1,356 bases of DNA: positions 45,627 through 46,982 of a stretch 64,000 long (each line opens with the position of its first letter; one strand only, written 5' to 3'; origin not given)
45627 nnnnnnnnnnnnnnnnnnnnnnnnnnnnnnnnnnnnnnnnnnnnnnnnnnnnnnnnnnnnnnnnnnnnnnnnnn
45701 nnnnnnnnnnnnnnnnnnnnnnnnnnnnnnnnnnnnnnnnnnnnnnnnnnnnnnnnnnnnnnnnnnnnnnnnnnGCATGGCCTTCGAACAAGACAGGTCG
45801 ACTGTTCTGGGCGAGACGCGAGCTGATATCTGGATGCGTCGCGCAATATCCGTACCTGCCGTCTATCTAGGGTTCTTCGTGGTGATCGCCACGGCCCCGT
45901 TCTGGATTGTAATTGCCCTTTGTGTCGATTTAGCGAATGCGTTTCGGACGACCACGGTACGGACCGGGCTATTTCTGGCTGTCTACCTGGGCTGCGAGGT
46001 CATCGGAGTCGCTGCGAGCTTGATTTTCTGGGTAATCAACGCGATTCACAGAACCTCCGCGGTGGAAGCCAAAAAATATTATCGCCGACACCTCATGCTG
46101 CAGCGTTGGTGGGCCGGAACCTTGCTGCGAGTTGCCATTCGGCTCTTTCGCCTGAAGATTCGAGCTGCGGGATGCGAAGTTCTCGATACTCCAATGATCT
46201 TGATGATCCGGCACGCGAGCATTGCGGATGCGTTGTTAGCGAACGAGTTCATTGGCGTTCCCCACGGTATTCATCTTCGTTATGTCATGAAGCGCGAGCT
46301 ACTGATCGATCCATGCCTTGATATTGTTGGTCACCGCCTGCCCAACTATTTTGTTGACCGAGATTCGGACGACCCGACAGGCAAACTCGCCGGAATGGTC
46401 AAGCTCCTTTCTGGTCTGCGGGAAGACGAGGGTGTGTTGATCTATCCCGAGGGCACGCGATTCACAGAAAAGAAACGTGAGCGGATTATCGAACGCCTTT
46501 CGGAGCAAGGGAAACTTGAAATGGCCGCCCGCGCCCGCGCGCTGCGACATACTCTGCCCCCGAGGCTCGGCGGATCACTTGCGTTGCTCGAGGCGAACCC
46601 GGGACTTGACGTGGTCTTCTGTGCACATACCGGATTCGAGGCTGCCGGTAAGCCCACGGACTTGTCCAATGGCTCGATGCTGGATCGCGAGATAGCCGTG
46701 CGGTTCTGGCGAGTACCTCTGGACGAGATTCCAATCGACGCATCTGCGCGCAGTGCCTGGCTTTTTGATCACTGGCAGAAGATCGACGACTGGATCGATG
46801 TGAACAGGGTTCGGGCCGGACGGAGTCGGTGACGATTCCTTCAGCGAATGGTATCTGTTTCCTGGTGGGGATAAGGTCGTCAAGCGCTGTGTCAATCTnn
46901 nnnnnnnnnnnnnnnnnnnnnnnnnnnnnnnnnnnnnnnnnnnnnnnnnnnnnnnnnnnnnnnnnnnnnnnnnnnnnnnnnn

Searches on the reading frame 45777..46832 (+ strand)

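Call 31: search_protein_families(library=ncbifam, proteins=[window:45777-46832:+])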
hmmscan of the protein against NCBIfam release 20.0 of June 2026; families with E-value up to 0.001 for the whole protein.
window:45777-46832:+ (351 aa): 2 families
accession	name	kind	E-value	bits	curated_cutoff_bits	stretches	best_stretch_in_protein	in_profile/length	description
TIGR00530.1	AGP_acyltrn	subfamily_domain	5.8e-08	32.5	102.95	1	127-236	3-105/130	1-acylglycerol-3-phosphate O-acyltransferase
NF052553.1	LyOrLpactfOlsABRUA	equivalog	0.00035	19.8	300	1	109-228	36-147/263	lyso-ornithine lipid O-acyltransferase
